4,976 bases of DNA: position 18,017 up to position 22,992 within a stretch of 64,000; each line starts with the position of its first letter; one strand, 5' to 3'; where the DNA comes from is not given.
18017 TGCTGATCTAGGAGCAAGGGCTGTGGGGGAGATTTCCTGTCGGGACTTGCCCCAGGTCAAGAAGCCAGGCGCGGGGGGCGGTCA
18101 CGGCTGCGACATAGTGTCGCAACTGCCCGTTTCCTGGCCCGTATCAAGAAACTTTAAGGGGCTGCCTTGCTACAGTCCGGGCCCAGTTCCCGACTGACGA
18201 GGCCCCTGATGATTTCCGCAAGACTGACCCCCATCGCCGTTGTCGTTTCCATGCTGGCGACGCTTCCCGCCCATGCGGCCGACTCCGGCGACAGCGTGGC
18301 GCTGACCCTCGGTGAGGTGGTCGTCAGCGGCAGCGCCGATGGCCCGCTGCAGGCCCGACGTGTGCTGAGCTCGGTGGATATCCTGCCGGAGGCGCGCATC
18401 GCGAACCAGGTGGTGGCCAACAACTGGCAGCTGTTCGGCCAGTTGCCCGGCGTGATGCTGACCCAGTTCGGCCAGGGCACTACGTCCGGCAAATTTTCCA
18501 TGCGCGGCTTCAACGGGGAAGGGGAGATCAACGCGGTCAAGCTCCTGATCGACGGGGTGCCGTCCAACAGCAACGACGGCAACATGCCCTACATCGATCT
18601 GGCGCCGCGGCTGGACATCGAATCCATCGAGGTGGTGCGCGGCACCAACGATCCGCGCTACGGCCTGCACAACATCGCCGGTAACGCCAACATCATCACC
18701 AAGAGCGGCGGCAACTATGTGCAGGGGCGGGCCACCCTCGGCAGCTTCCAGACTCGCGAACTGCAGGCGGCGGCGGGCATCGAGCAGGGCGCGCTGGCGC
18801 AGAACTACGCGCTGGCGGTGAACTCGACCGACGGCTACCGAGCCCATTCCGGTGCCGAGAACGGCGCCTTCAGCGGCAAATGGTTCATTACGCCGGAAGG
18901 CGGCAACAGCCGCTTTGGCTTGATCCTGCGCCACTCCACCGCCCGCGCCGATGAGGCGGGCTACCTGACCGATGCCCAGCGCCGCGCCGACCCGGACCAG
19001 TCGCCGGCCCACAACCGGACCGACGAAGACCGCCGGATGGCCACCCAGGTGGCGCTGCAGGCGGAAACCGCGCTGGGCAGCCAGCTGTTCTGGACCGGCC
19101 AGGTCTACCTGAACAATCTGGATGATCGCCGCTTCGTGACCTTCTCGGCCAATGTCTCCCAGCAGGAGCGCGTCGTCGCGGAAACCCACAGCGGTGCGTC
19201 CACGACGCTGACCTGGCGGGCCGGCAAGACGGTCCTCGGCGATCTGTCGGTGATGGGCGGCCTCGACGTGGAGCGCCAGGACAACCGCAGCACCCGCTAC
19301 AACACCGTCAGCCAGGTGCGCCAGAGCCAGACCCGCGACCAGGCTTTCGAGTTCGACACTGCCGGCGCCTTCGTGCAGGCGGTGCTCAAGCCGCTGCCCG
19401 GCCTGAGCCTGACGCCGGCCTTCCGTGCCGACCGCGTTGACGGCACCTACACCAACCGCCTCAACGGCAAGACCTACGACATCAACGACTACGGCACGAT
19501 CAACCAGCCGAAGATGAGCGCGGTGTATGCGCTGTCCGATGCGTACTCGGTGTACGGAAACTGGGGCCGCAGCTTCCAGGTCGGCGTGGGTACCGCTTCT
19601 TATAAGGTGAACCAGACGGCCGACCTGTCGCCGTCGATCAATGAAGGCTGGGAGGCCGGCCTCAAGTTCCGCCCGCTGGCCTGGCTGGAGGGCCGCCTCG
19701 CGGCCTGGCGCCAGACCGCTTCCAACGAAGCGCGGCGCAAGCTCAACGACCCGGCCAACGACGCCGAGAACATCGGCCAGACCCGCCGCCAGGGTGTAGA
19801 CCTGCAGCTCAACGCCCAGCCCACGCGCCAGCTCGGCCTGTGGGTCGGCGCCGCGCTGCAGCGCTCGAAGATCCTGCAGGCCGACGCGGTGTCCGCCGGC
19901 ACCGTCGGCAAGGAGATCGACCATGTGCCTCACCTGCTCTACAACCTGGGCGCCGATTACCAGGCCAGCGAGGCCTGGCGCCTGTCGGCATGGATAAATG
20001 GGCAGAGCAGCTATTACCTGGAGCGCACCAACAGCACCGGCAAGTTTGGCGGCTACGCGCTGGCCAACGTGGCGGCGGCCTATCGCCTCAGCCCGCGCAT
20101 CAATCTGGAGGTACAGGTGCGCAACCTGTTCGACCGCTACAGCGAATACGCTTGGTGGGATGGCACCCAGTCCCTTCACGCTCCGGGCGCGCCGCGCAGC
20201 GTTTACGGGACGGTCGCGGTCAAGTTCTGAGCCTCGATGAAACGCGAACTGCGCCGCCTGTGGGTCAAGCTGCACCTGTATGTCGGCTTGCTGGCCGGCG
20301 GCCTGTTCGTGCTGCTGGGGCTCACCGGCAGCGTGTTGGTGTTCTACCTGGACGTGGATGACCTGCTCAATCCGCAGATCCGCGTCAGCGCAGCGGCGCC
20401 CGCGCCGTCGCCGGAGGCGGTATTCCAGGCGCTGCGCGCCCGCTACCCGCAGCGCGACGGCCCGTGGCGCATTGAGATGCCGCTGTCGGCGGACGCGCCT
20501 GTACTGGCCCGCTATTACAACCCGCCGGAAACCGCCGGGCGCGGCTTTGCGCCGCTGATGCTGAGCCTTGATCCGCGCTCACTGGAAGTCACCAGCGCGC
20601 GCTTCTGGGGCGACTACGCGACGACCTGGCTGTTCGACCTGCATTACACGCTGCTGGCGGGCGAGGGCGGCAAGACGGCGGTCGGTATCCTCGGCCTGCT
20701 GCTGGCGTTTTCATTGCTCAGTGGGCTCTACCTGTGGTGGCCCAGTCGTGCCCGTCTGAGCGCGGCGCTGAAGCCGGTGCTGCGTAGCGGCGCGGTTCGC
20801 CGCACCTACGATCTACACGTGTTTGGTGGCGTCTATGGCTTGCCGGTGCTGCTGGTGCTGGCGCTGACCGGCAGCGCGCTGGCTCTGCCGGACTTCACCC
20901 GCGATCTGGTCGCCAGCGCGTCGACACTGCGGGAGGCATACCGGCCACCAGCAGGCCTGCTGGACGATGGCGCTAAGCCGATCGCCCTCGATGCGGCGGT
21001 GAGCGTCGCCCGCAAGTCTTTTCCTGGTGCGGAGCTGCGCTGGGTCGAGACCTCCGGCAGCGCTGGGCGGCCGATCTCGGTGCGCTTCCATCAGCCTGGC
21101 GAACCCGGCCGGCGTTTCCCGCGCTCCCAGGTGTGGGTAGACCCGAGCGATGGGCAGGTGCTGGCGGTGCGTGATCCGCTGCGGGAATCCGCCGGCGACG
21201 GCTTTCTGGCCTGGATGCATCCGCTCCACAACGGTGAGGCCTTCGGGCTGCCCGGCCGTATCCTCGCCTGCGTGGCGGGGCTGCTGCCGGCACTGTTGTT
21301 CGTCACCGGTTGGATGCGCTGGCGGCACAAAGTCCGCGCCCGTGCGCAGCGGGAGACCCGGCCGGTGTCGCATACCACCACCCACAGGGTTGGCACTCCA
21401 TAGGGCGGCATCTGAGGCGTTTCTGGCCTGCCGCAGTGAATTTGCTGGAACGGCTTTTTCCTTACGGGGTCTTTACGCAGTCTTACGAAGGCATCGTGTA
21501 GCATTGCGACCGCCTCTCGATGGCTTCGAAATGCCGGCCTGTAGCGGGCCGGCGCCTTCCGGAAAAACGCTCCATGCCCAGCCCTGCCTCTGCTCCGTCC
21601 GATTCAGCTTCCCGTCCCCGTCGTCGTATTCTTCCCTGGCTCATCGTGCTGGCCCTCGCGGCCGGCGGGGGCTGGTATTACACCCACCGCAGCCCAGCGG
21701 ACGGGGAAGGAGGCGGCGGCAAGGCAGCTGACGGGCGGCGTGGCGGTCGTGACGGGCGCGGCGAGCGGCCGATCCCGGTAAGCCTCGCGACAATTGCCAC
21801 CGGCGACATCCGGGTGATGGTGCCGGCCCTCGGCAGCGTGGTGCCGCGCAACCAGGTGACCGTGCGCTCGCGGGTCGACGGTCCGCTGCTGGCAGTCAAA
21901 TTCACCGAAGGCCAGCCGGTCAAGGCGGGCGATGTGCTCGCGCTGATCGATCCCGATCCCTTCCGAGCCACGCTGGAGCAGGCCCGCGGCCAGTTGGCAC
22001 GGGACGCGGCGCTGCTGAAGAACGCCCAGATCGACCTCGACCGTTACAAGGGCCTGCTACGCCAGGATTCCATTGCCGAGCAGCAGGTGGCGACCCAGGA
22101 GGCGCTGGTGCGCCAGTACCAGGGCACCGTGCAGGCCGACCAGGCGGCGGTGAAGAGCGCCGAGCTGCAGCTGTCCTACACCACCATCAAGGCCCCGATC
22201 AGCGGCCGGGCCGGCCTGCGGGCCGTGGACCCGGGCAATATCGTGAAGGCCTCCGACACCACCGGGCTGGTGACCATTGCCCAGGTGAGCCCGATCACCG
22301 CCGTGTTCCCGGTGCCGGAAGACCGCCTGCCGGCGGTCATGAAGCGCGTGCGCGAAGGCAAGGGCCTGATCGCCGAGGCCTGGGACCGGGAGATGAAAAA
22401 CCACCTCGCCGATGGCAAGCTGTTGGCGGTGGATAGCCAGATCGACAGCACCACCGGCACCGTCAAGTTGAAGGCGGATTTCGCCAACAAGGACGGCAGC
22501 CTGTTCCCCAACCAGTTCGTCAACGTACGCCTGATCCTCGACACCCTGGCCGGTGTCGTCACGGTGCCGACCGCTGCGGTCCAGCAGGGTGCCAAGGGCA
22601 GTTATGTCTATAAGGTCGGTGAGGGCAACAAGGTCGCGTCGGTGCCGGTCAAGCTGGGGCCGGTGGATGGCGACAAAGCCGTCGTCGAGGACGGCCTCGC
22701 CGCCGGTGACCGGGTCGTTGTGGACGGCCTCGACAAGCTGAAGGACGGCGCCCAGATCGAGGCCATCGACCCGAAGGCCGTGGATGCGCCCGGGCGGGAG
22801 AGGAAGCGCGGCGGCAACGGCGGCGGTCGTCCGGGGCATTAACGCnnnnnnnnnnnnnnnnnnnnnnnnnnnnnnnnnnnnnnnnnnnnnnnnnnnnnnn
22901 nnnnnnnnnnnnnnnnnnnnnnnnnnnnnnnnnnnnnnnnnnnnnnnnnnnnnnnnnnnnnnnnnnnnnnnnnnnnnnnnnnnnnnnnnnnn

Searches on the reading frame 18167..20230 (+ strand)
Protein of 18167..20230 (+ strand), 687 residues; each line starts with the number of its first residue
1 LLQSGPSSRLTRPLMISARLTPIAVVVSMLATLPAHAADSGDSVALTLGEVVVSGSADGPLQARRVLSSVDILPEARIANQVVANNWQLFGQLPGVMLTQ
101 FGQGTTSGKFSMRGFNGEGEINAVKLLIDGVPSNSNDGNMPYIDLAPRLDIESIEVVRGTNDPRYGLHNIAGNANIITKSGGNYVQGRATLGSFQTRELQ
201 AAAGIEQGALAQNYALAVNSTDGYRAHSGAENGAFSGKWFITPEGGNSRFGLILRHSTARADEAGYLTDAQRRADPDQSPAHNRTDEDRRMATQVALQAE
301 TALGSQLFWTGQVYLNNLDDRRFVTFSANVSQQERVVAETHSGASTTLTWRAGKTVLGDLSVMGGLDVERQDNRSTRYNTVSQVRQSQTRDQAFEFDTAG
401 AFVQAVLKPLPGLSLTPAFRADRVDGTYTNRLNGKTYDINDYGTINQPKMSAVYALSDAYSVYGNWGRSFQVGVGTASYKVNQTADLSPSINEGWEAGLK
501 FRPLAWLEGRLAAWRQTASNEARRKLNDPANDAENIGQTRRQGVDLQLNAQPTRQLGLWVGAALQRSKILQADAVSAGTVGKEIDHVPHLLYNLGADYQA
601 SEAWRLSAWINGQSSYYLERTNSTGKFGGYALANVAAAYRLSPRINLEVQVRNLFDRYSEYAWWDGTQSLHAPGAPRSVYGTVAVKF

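Call 33: search_protein_families(library=pfam, proteins=[window:18167-20230:+], max_evalue=0.00001)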
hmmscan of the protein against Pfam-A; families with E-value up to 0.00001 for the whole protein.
window:18167-20230:+ (687 aa): 2 families
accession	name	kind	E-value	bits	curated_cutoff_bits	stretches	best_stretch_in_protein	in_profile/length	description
PF00593.30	TonB_dep_Rec_b-barrel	-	1.3e-39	137.8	27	1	246-654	26-436/436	TonB dependent receptor-like, beta-barrel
PF07715.20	Plug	-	1.7e-18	67.5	23.9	1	64-172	3-106/107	TonB-dependent Receptor Plug Domain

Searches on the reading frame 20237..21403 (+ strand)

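Call 33: search_protein_families(library=pfam, proteins=[window:20237-21403:+], max_evalue=0.00001)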
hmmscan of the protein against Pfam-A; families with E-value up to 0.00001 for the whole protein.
window:20237-21403:+ (388 aa): 1 family
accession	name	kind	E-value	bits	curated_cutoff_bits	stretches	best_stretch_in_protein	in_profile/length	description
PF03929.21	PepSY_TM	-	1.2e-60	206.3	28.8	1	11-365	2-295/295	PepSY-associated TM region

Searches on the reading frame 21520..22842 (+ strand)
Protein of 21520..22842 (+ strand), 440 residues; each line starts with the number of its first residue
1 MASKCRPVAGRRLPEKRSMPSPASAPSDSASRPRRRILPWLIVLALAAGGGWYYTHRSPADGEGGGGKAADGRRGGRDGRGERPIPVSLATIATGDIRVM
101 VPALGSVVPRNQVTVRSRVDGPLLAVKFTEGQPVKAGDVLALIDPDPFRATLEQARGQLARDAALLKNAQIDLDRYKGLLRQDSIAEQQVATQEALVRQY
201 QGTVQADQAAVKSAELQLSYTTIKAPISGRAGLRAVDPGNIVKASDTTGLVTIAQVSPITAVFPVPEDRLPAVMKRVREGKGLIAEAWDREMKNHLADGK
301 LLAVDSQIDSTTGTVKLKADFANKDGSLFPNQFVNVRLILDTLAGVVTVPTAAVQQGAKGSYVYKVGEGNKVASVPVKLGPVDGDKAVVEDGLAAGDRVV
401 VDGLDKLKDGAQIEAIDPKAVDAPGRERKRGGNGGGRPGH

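Call 33: search_protein_families(library=pfam, proteins=[window:21520-22842:+], max_evalue=0.00001)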
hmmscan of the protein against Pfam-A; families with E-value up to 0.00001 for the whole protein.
window:21520-22842:+ (440 aa): 3 families
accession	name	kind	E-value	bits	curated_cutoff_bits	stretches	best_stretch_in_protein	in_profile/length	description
PF16576.10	HlyD_D23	-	4.3e-13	49.5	30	1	110-334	17-214/214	Barrel-sandwich domain of CusB or HlyD membrane-fusion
PF13437.12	HlyD_3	-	1.4e-08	35.9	22.2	0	222-324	1-96/106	HlyD family secretion protein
PF13533.13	Biotin_lipoyl_2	-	1.5e-07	31.5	29.8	1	113-144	1-32/32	Biotin-lipoyl like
